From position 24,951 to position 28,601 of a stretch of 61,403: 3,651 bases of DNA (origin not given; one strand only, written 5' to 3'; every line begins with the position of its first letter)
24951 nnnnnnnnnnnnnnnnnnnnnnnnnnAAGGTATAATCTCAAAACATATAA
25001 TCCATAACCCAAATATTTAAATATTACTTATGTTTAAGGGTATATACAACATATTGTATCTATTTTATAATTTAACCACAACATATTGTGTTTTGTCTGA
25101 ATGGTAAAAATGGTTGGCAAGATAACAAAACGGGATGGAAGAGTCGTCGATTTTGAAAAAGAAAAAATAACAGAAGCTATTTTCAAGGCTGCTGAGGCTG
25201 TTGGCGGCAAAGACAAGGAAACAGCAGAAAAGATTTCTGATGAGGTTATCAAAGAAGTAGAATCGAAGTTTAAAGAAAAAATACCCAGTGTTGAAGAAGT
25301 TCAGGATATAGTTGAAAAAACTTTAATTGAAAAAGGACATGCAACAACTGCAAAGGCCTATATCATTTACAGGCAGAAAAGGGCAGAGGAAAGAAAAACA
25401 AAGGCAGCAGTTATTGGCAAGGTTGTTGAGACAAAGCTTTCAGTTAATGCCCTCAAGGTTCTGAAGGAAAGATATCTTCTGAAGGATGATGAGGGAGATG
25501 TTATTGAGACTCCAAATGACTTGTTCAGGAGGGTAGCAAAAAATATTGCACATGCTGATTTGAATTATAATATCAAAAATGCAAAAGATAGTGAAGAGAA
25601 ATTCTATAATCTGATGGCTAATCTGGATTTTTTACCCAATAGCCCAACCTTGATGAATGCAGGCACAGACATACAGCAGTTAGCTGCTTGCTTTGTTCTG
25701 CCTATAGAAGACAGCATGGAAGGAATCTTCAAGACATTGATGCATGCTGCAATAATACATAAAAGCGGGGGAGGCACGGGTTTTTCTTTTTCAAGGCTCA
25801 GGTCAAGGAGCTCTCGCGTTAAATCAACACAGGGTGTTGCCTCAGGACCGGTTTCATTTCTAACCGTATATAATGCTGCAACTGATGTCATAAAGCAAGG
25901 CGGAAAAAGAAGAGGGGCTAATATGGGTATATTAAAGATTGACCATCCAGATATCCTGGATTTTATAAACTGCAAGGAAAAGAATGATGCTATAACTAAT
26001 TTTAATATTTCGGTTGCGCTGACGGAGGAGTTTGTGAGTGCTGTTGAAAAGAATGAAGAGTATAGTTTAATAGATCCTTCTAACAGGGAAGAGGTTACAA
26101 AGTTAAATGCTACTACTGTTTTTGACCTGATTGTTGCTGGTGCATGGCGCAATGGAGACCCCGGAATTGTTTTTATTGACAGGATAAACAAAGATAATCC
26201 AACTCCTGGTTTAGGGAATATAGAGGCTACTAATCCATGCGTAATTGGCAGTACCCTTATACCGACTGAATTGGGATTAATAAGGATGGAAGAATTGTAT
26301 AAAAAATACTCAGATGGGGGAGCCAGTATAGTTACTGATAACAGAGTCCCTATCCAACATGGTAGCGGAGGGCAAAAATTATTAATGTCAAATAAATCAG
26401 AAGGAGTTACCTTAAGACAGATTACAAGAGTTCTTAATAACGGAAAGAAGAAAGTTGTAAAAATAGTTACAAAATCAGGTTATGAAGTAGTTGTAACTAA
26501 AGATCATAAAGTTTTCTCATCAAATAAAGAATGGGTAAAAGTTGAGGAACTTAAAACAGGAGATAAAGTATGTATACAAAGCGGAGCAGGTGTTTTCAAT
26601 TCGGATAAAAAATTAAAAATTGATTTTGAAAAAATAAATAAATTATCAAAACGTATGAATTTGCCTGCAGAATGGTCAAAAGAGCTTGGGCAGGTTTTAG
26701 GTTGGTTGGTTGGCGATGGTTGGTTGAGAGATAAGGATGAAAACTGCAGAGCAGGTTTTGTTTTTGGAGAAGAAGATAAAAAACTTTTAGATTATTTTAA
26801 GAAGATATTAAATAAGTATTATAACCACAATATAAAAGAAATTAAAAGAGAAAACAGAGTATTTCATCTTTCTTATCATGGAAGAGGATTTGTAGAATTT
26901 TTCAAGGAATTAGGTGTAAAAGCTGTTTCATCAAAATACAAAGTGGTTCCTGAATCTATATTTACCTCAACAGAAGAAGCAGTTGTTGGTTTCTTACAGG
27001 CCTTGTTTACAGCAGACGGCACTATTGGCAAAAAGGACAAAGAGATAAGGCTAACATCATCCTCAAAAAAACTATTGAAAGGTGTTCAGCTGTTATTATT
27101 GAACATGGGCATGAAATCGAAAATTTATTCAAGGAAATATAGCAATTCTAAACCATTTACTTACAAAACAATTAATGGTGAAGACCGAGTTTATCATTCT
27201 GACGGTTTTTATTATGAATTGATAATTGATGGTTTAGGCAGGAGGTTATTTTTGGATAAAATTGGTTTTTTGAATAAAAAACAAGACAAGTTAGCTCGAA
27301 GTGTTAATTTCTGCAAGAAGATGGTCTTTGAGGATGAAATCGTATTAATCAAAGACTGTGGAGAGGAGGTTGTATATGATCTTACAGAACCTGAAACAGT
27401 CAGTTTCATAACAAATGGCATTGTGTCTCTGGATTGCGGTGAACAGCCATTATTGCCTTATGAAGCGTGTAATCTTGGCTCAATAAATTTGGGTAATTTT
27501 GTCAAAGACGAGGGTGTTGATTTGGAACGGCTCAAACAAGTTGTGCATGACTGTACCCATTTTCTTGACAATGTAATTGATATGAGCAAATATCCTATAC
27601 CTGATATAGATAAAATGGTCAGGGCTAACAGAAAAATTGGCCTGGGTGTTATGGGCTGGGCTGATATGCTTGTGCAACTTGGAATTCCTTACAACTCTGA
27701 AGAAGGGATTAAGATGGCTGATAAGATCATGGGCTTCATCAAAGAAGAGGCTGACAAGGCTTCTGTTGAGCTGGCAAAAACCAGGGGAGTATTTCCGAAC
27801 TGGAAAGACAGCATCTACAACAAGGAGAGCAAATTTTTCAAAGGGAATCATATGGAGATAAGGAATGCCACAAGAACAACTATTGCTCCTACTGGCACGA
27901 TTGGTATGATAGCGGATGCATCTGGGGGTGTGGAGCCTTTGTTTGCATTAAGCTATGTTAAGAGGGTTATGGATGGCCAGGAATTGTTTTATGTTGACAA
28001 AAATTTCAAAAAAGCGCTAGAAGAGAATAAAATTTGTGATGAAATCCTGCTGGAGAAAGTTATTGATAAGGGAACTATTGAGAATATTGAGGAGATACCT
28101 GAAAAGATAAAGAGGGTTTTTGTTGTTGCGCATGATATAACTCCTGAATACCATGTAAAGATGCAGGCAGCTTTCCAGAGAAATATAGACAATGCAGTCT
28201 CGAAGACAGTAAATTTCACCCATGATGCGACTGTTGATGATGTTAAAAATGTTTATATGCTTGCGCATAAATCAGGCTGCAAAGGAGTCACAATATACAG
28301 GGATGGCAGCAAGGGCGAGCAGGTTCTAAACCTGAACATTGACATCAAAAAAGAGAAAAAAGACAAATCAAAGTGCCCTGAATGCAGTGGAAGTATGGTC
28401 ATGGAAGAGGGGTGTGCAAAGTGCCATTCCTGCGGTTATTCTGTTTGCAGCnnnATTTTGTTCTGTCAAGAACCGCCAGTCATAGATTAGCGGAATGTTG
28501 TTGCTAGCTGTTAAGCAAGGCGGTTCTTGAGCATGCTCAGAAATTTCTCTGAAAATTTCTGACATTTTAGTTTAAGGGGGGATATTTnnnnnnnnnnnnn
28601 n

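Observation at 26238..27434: RNR intein ending in Leu-Asp instead of His-Asn, inserted in front of the catalytic cysteine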

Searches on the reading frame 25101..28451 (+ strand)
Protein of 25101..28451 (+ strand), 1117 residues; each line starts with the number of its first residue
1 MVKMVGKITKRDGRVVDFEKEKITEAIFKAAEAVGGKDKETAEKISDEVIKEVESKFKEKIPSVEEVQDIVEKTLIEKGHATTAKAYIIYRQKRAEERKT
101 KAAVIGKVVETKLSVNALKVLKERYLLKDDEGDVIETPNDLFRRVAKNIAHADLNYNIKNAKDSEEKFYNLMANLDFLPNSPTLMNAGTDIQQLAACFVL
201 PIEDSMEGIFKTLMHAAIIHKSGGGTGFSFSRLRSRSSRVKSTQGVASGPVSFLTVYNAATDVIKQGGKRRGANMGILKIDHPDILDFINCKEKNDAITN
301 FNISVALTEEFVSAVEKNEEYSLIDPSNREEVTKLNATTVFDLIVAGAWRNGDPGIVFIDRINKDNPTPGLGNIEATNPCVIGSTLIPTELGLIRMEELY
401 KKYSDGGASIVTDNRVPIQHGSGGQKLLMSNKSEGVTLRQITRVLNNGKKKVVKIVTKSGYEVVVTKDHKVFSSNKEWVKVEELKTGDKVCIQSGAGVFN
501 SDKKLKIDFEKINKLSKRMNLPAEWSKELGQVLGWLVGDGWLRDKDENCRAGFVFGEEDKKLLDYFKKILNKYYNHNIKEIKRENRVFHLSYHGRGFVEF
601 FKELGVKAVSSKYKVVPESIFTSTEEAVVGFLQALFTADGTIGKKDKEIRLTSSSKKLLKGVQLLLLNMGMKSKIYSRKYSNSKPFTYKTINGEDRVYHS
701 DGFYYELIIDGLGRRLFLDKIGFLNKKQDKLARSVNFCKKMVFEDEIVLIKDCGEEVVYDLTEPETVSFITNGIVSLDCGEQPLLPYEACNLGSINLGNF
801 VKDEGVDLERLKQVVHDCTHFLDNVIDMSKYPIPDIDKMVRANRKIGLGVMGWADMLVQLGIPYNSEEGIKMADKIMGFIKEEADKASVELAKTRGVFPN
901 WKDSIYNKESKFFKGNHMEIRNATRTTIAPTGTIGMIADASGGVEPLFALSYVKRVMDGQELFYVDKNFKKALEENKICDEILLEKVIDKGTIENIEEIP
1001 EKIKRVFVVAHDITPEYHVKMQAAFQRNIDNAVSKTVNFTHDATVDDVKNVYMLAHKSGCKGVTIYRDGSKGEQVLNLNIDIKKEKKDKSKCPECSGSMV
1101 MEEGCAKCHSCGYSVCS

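Call 4: search_protein_families(library=pfam, proteins=[window:25101-28451:+], max_evalue=0.01)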
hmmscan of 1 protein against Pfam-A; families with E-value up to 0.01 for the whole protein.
window:25101-28451:+ (1117 aa): 8 families
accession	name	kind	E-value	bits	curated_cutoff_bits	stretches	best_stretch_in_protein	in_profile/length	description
PF02867.20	Ribonuc_red_lgC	-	7e-134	447.8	23.9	1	195-1066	1-523/523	Ribonucleotide reductase, barrel domain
PF00317.26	Ribonuc_red_lgN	-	9.3e-27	93.3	28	1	112-190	2-75/77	Ribonucleotide reductase, all-alpha domain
PF03477.21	ATP-cone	-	1e-24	87.3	25.8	1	7-95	2-87/88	ATP cone domain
PF14528.11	LAGLIDADG_3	-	8.8e-22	77.6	22.5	1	627-722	2-82/82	LAGLIDADG-like domain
PF14890.11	Intein_splicing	-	5e-14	52.8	35.8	1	395-775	11-152/155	Intein splicing domain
PF03161.18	LAGLIDADG_2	-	1.5e-06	28.7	25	1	532-679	4-153/168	LAGLIDADG DNA endonuclease family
PF07591.16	PT-HINT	-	0.0002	22.1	27.7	1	416-511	9-108/137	Pretoxin HINT domain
PF14884.11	EFF-AFF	-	0.0069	15.5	25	0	974-1088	269-388/467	Type I membrane glycoproteins cell-cell fusogen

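Call 7: find_homologous_proteins(query=window:25101-28451:+, region=370-790, max_evalue=0.00001)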
Query window:25101-28451:+, residues 370-790 (421 aa): 2046 proteins with E <= 0.00001 among 8000 candidates; the best 120 are listed.
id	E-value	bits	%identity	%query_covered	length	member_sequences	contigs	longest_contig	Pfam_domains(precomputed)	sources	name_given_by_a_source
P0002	1.0e-277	939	100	100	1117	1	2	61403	PF02867.21,PF00317.27,PF03161.19,PF03477.22,PF14528.12,PF14890.12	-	-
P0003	4.2e-235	799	85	100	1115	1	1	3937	PF02867.21,PF00317.27,PF03477.22,PF14528.12,PF14890.12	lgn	-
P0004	5.0e-224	762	77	100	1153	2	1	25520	PF02867.21,PF00317.27,PF03477.22,PF14528.12,PF14890.12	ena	-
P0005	1.3e-197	675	64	100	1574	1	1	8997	PF02867.21,PF00317.27,PF03477.22,PF14528.12,PF14890.12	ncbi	-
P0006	4.8e-181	620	64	100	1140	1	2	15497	PF02867.21,PF00317.27,PF03477.22,PF14528.12,PF14890.12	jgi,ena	-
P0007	6.9e-176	603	65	100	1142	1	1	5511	PF02867.21,PF00317.27,PF03477.22,PF14528.12,PF14890.12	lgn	-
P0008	4.9e-173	594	65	100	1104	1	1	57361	PF02867.21,PF00317.27,PF03477.22,PF14528.12,PF14890.12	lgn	-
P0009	5.2e-160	551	51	100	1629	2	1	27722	PF02867.21,PF00317.27,PF03161.19,PF14528.12,PF14527.12,PF12637.15,PF14890.12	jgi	-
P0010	3.4e-157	542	59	100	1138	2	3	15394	PF02867.21,PF00317.27,PF03477.22,PF14528.12,PF14890.12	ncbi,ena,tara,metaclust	tara:strand:- start:934 stop:4350 length:3417 start_codon:yes stop_codon:yes gene_type:complete|meta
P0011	2.1e-156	539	56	100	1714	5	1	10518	PF02867.21,PF00317.27,PF03161.19,PF03477.22,PF14528.12,PF14890.12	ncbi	-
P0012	2.3e-152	526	55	100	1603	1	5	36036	PF02867.21,PF00317.27,PF03161.19,PF03477.22,PF14528.12,PF14890.12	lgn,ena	-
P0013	6.6e-150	518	53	100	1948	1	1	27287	PF07591.16,PF02867.21,PF00317.27,PF03161.19,PF14528.12,PF01079.26,PF14527.12,PF13403.12,PF12637.15,PF14890.12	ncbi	-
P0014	8.1e-149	514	51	100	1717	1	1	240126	PF05204.20,PF02867.21,PF00317.27,PF14528.12,PF12637.15,PF14890.12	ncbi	-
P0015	1.8e-148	513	52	100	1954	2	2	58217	PF05204.20,PF02867.21,PF00317.27,PF03161.19,PF14528.12,PF14527.12,PF12637.15,PF14890.12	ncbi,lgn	-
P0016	3.6e-148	512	51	100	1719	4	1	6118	PF02867.21,PF00317.27,PF14528.12,PF14527.12,PF12637.15,PF14890.12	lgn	-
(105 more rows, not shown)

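Call 37: find_encoding_contigs(protein=P0003, flank=3000, max_places=2)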
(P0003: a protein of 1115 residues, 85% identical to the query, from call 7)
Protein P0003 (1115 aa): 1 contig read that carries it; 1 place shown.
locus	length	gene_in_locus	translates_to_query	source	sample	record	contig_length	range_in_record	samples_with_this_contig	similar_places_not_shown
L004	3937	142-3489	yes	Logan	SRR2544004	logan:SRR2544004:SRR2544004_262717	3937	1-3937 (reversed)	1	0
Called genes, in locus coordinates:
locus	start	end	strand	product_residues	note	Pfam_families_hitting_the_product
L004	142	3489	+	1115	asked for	PF03477:ATP-cone, PF00317:Ribonuc_red_lgN, PF02867:Ribonuc_red_lgC, PF14890:Intein_splicing, PF14528:LAGLIDADG_3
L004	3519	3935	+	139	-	?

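Call 38: find_encoding_contigs(protein=P0004, flank=5000, max_places=2)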
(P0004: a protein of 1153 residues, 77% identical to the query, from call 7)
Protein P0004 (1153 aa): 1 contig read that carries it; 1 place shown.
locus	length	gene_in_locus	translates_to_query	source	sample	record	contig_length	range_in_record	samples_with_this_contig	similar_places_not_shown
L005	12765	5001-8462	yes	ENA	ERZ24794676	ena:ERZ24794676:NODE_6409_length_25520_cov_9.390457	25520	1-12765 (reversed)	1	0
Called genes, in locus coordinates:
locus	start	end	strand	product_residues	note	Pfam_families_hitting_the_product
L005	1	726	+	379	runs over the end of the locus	PF00155:Aminotran_1_2, PF00266:Aminotran_5 (weak), PF01041:DegT_DnrJ_EryC1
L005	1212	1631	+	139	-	PF01951:Archease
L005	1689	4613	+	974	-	PF01139:RtcB, PF14890:Intein_splicing, PF14528:LAGLIDADG_3 (faint), PF01139:RtcB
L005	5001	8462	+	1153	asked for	PF03477:ATP-cone, PF00317:Ribonuc_red_lgN, PF02867:Ribonuc_red_lgC, PF14890:Intein_splicing, PF14528:LAGLIDADG_3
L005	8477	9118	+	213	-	PF02572:CobA_CobO_BtuR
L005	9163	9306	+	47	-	-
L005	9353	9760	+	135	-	-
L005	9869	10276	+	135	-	PF00293:NUDIX, PF14815:NUDIX_4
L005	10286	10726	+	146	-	PF08713:DNA_alkylation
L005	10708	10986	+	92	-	PF08713:DNA_alkylation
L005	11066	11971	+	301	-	PF02661:Fic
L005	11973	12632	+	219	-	PF22175:Ogg-HhH (weak), PF00730:HhH-GPD, PF00633:HHH (weak)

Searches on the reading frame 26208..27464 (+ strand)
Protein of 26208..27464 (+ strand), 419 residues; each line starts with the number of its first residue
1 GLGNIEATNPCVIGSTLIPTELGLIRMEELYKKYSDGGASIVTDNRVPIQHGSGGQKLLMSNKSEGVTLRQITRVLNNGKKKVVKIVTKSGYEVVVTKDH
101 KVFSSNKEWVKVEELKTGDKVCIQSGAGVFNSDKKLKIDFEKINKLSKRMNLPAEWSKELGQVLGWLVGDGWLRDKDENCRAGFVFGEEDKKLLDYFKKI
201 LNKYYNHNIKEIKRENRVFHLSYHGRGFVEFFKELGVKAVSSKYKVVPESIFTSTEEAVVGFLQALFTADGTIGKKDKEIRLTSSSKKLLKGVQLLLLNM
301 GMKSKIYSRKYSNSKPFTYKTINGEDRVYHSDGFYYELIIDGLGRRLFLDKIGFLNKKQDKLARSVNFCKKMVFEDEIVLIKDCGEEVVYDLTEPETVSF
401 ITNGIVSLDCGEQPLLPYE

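Call 72: predict_structure(alignment_id=A1)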
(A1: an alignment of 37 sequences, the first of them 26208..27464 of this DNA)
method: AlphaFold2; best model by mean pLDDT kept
length: 419 residues; sequences in the alignment: 37
mean_pLDDT: 89.1   pTM: 0.90
mean pLDDT of the five models: 89.1, 88.2, 88.0, 87.9, 86.0
residues with pLDDT >= 90: 302; 70-90: 76; 50-70: 21; < 50: 20
segments of 3 or more residues with pLDDT < 50: 1-7, 52-58, 414-419
pLDDT, mean of each block of 10 residues (from residue 1): 49 96 97 94 88 49 79 91 97 96 93 96 96 95 86 97 98 87 93 96 95 88 94 96 95 98 97 91 96 98 93 70 79 86 94 92 84 95 96 90 93 47
secondary structure, 60 per line:
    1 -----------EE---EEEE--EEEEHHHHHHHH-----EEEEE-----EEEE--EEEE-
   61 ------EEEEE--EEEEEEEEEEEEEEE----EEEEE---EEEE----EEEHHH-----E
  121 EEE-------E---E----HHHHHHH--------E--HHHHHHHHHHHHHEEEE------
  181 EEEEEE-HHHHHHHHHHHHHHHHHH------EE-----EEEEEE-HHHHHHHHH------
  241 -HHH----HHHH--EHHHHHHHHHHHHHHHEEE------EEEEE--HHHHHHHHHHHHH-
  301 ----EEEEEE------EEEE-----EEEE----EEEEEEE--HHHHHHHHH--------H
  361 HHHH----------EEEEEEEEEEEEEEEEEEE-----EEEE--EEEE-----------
elements in order: E17-20 E23-26 H27-34 E40-44 E50-53 E56-59 E67-71 E74-88 E93-97 E101-104 E109-111 E120-123 H140-146 H158-170 E171-174 E181-186 H188-205 E219-224 H226-234 H249-252 H256-270 E271-273 E280-284 H287-299 E305-310 E317-320 E326-329 E334-340 H343-351 H360-364 E375-393 E399-402 E405-408

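Call 74: fold_search(model_id=the predicted structure, library=pdb)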
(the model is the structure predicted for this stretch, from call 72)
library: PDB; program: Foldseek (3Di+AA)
matches with E <= 10: 610; with E <= 0.001: 112
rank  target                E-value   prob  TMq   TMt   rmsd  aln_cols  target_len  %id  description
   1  7qsu                  3.2e-25  1.00  0.61  0.69   7.1       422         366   21  Crystal structure of homing endonuclease-associated TliVMA intein (C1A, d333-339) (released 2022-03-30)
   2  7qss                  9.7e-24  1.00  0.62  0.61   9.1       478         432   20  Crystal structure of homing endonuclease-associated TliVMA intein (C1A) (released 2022-03-30)
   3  7qst                  5.2e-20  1.00  0.57  0.65   9.0       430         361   20  Crystal structure of homing endonuclease-associated PhoVMA intein (C1A) (released 2022-03-30)
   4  1dq3                  3.5e-19  1.00  0.54  0.51   8.3       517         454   14  CRYSTAL STRUCTURE OF AN ARCHAEAL INTEIN-ENCODED HOMING ENDONUCLEASE PI-PFUI (released 2000-07-05)
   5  2cw7                  3.3e-17  1.00  0.52  0.42  12.4       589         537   15  Crystal structure of intein homing endonuclease II (released 2006-04-18)
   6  1ef0_A                3.7e-13  1.00  0.47  0.46  16.5       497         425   11  CRYSTAL STRUCTURE OF PI-SCEI MINIPRECURSOR (released 2000-06-07)
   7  1jva_B                1.1e-11  1.00  0.48  0.47   8.9       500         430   10  CRYSTAL STRUCTURE OF THE VMA1-DERIVED ENDONUCLEASE BEARING THE N AND C EXTEIN PROPEPTIDES (released 2002-08-29)
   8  1vde_B                7.9e-11  1.00  0.48  0.47   9.0       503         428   10  PI-SCEI, A HOMING ENDONUCLEASE WITH PROTEIN SPLICING ACTIVITY (released 1998-04-08)
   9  1lwt_A                7.9e-11  1.00  0.43  0.41  15.4       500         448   11  Crystal structure of the intein homing endonuclease PI-SceI bound to its substrate DNA (Ca2+ free) (released 2002-09-27)
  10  1lws_A                1.1e-10  1.00  0.45  0.44  10.3       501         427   11  Crystal structure of the intein homing endonuclease PI-SceI bound to its recognition sequence (released 2002-09-27)
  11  1jva_A                1.7e-10  1.00  0.49  0.48   8.3       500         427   11  CRYSTAL STRUCTURE OF THE VMA1-DERIVED ENDONUCLEASE BEARING THE N AND C EXTEIN PROPEPTIDES (released 2002-08-29)
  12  1dfa                  2.2e-10  1.00  0.48  0.50   8.2       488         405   12  CRYSTAL STRUCTURE OF PI-SCEI IN C2 SPACE GROUP (released 1999-12-08)
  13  1um2_B                2.3e-10  1.00  0.46  0.46   9.1       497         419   11  Crystal Structure of the Vma1-Derived Endonuclease with the Ligated Extein Segment (released 2004-09-22)
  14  1um2_A                3.3e-10  1.00  0.49  0.50   8.0       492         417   10  Crystal Structure of the Vma1-Derived Endonuclease with the Ligated Extein Segment (released 2004-09-22)
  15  1ef0_B                7.0e-10  1.00  0.43  0.45  16.2       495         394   12  CRYSTAL STRUCTURE OF PI-SCEI MINIPRECURSOR (released 2000-06-07)
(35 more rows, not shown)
